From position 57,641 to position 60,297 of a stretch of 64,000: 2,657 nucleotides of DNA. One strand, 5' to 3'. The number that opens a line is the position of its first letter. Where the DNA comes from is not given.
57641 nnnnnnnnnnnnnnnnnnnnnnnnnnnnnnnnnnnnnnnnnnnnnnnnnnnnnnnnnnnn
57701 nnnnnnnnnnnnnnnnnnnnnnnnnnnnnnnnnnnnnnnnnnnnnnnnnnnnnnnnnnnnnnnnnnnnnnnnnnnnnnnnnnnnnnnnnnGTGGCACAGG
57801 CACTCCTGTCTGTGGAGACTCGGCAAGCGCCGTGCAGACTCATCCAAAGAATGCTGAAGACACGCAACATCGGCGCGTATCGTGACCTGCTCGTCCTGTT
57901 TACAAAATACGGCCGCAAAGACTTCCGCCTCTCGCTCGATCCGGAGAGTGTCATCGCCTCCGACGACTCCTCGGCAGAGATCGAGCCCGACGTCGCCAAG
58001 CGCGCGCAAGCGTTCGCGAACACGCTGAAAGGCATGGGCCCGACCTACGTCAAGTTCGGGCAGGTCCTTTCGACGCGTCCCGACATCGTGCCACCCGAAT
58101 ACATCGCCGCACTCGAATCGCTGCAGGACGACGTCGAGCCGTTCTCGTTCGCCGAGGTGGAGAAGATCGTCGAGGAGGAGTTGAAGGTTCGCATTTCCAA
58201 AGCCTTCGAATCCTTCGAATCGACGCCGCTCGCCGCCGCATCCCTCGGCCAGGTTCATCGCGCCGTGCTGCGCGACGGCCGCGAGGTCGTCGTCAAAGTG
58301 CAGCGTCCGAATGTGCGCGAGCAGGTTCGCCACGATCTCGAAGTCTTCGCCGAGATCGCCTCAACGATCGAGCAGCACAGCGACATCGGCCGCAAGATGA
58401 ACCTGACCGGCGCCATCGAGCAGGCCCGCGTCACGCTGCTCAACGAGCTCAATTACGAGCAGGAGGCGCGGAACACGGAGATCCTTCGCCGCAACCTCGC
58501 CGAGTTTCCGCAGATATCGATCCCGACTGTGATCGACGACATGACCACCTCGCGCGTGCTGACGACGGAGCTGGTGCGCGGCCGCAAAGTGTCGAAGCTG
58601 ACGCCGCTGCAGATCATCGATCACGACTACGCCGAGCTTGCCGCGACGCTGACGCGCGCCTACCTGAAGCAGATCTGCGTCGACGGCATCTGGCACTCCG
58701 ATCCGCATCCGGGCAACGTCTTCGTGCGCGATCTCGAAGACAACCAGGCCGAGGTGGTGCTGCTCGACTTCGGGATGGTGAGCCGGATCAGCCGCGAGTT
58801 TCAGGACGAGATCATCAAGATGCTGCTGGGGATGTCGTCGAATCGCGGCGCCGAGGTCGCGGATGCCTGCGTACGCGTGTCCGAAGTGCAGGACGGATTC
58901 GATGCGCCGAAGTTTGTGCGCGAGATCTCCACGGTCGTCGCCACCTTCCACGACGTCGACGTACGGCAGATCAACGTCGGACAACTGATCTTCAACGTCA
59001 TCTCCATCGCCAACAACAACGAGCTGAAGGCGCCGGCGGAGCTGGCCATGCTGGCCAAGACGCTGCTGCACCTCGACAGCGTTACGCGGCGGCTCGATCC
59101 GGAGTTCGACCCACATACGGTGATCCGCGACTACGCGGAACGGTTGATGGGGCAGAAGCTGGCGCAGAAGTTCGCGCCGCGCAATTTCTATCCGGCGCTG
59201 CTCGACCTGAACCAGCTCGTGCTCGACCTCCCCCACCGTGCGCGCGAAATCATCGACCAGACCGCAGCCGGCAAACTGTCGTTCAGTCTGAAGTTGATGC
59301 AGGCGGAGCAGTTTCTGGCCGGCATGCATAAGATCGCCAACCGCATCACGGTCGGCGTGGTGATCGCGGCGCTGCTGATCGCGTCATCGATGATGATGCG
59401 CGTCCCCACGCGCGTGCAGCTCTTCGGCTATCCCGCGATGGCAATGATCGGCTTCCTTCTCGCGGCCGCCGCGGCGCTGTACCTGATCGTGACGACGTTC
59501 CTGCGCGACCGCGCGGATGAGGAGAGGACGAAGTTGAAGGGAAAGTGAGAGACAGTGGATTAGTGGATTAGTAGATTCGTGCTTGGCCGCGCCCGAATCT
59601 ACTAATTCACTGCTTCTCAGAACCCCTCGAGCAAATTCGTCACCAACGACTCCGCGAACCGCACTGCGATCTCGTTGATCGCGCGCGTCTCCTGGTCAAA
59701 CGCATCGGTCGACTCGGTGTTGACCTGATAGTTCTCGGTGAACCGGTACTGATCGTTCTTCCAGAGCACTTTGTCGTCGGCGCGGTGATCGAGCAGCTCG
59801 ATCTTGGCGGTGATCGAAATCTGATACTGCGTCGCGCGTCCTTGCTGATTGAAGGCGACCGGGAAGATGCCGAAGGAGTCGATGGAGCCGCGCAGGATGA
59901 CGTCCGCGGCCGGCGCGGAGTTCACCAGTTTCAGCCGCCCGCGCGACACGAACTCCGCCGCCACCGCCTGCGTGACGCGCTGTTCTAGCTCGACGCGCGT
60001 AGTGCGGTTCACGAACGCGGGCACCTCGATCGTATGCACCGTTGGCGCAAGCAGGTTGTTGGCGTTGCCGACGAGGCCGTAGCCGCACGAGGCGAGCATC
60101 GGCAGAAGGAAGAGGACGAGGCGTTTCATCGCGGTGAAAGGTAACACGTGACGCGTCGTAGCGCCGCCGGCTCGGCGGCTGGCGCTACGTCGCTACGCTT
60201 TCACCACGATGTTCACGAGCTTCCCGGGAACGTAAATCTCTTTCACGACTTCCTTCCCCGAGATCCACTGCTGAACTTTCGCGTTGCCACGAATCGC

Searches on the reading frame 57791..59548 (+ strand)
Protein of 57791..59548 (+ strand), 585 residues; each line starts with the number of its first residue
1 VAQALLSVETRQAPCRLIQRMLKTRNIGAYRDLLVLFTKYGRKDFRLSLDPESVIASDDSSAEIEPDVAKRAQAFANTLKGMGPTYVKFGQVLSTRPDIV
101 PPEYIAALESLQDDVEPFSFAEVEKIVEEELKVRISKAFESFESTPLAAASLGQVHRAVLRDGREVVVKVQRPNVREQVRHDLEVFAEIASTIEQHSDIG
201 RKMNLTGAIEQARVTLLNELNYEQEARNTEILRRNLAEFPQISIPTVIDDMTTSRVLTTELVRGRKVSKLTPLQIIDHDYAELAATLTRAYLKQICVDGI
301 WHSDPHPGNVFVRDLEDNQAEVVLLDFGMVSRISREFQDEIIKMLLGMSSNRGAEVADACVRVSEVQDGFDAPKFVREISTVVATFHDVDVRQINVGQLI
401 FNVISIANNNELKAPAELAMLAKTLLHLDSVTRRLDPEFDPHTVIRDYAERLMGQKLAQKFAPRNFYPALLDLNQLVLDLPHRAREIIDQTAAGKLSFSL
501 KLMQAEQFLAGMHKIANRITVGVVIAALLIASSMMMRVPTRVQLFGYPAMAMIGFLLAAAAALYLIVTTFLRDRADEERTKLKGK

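Call 71: search_protein_families(library=pfam, proteins=[window:57791-59548:+], max_evalue=0.01)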
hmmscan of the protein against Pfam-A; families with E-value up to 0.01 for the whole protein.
window:57791-59548:+ (585 aa): 3 families
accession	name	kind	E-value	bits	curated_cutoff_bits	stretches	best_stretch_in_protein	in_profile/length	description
PF03109.22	ABC1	-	2e-72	243.7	22.9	1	111-350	2-234/244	ABC1 atypical kinase-like domain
PF00069.31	Pkinase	-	0.0033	17.3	31.7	1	252-357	70-169/263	Protein kinase domain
PF01636.29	APH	-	0.0078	16.4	23.2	0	218-330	86-197/239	Phosphotransferase enzyme family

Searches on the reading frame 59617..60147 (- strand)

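Call 71: search_protein_families(library=pfam, proteins=[window:59617-60147:-], max_evalue=0.01)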
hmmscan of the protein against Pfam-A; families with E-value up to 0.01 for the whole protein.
window:59617-60147:- (176 aa): 1 family
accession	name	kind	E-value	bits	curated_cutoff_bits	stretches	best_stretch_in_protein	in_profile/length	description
PF04390.17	LptE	-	3.3e-18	66.9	23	1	38-172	2-118/118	Lipopolysaccharide-assembly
